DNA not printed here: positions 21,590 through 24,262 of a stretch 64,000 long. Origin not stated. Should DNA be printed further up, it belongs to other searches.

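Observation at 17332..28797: About 11.5 kb operon fusing a SWIM-protein/SNF2-helicase pair to addB-addA and a trailing unknown gene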

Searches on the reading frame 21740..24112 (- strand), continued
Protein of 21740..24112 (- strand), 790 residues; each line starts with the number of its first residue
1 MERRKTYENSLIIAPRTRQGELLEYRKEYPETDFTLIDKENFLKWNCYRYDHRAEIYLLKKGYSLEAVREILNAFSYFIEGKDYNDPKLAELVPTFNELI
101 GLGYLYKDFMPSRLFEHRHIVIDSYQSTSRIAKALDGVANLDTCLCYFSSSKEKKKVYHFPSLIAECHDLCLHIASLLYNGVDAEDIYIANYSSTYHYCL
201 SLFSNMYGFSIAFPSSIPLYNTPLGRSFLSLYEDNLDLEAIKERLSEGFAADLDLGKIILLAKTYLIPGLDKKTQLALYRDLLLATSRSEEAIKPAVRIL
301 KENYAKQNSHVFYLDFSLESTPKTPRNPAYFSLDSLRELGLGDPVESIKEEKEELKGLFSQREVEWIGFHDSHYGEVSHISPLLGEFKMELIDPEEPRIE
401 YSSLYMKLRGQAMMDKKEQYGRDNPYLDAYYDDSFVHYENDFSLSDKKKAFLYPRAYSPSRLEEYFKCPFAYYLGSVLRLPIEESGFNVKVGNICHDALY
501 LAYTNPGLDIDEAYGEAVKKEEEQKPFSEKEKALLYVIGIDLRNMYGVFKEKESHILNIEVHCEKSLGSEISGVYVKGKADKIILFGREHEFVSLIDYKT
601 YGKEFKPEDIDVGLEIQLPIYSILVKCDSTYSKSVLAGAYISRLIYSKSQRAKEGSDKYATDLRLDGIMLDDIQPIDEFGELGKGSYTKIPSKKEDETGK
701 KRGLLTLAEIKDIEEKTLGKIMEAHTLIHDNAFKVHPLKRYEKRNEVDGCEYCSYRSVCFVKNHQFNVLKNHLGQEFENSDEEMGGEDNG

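Call 43: search_solved_structures(query=A1, max_evalue=0.01, show_alignments=1)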
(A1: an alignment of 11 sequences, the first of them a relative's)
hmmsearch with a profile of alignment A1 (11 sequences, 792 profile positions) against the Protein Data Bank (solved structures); distinct sequences matched with E-value up to 0.01: 1.
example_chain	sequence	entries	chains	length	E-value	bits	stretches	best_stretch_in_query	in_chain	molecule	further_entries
3u44_B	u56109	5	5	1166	1.2e-27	100.3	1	443-767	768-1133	ATP-dependent helicase/deoxyribonuclease subunit B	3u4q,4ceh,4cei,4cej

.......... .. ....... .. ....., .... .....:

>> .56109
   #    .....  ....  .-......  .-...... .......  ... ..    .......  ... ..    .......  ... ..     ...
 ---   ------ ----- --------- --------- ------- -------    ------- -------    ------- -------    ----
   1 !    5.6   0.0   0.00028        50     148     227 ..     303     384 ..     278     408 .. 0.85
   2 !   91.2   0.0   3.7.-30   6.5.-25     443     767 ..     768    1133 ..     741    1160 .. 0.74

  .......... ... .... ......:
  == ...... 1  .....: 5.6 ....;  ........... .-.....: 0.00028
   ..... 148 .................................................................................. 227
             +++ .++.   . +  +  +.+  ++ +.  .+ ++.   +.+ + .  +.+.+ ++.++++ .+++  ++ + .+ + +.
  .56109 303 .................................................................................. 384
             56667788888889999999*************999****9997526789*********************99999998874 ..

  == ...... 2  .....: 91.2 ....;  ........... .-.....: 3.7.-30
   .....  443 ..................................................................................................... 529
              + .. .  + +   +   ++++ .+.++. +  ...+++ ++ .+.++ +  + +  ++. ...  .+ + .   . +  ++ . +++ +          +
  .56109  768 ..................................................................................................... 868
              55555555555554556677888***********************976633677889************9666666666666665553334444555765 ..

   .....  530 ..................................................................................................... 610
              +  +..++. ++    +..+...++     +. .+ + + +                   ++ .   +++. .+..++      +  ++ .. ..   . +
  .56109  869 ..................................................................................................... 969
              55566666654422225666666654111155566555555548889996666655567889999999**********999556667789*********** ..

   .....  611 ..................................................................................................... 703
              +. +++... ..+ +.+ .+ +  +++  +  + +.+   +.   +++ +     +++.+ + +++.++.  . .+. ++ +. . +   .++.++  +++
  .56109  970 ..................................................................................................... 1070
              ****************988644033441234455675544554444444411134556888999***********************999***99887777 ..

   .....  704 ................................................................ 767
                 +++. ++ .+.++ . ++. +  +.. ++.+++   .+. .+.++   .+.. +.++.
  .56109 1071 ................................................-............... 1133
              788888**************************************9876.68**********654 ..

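Call 85: predict_structure(alignment_id=A1)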
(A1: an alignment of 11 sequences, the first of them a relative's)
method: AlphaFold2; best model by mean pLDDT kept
length: 790 residues; sequences in the alignment: 11
mean_pLDDT: 73.7   pTM: 0.51
mean pLDDT of the five models: 73.7, 72.5, 66.5, 62.5, 60.0
residues with pLDDT >= 90: 118; 70-90: 413; 50-70: 150; < 50: 109
segments of 3 or more residues with pLDDT < 50: 419-422, 435-454, 480-482, 681-700, 734-754, 756-790
pLDDT, mean of each block of 10 residues (from residue 1): 76 83 83 84 78 90 87 84 85 91 79 65 78 65 58 79 86 90 92 81 82 85 93 90 90 89 89 91 88 81 83 89 73 78 76 86 89 73 88 69 59 54 56 44 34 56 66 57 62 86 84 92 85 85 82 80 84 81 88 85 66 73 87 86 69 56 68 75 39 43 76 87 76 44 34 44 31 28 25
secondary structure, 60 per line:
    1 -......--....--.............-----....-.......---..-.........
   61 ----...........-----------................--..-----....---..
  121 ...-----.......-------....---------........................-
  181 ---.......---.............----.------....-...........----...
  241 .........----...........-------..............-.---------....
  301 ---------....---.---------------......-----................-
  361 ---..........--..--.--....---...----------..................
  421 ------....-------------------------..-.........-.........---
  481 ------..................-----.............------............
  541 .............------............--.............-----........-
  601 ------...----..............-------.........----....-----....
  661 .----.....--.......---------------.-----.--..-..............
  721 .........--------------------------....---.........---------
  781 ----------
elements in order (helices of 4 or more, strands of 3 or more residues): H2-7 E10-13 H16-28 E34-37 H39-45 H52-60 H65-75 H87-102 H112-115 E119-123 H129-135 E143-146 E156-162 H163-179 E187-190 H194-206 H223-233 H238-249 H254-264 H272-285 E297-300 E310-313 H333-338 H344-359 E364-373 H383-386 E390-392 H403-420 H427-430 H459-467 H469-477 H487-504 H510-522 H529-553 E560-571 E574-586 E592-599 H614-627 E635-643 H648-651 H657-661 E666-670 H673-679 H707-729 H756-759 H763-771

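Call 87: fold_search(model_id=the predicted structure, library=pdb)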
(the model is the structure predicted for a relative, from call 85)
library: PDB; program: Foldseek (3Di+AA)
matches with E <= 10: 426; with E <= 0.001: 58
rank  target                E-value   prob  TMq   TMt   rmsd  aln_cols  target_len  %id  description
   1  4ceh_B                1.6e-19  1.00  0.41  0.31  15.8      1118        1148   12  Crystal structure of AddAB with a forked DNA substrate (released 2014-03-12)
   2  4cej_B                3.2e-19  1.00  0.39  0.29  16.1      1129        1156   12  Crystal structure of AddAB-DNA-ADPNP complex at 3 Angstrom resolution (released 2014-03-12)
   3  4cei_B                4.2e-19  1.00  0.42  0.32  14.3      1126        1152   12  Crystal structure of ADPNP-bound AddAB with a forked DNA substrate (released 2014-03-12)
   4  3u44_B                2.2e-18  1.00  0.41  0.31  15.0      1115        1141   12  Crystal structure of AddAB-DNA complex (released 2012-03-21)
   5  3u4q_B                1.7e-17  1.00  0.41  0.31  14.5      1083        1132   11  Structure of AddAB-DNA complex at 2.8 angstroms (released 2012-03-21)
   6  6ppr_A                3.8e-13  1.00  0.27  0.26  17.8       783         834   14  Cryo-EM structure of AdnA(D934A)-AdnB(D1014A) in complex with AMPPNP and DNA (released 2019-11-20)
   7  7sjr_A                4.0e-13  1.00  0.35  0.32  15.4       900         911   12  Cryo-EM structure of AdnA-AdnB(W325A) in complex with DNA and AMPPNP (released 2021-12-22)
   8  9np6_A                1.0e-12  1.00  0.31  0.29  17.1       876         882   12  Cryo-EM structure of AdnA(D934A)-AdnB(D1014A) in complex with AMPPNP and blunt end DNA (released 2025-03-19)
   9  4ceh_A                1.7e-10  1.00  0.18  0.13  27.8       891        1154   11  Crystal structure of AddAB with a forked DNA substrate (released 2014-03-12)
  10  4cej_A                5.9e-10  1.00  0.20  0.15  27.2       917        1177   10  Crystal structure of AddAB-DNA-ADPNP complex at 3 Angstrom resolution (released 2014-03-12)
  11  2is6_A                2.1e-09  1.00  0.27  0.32  12.7       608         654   11  Crystal structure of UvrD-DNA-ADPMgF3 ternary complex (released 2007-01-09)
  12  8b1t_C                3.6e-09  1.00  0.34  0.27  17.8      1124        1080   10  RecBCD-DNA in complex with the phage protein Abc2 (released 2022-12-28)
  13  2is6_B                4.7e-09  1.00  0.28  0.33  11.7       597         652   10  Crystal structure of UvrD-DNA-ADPMgF3 ternary complex (released 2007-01-09)
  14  2is4_B                1.3e-08  1.00  0.30  0.36  10.5       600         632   11  Crystal structure of UvrD-DNA-ADPNP ternary complex (released 2007-01-09)
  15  6ppu_A                3.4e-08  1.00  0.25  0.30  18.0       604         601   14  Cryo-EM structure of AdnAB-AMPPNP-DNA complex (released 2019-11-20)
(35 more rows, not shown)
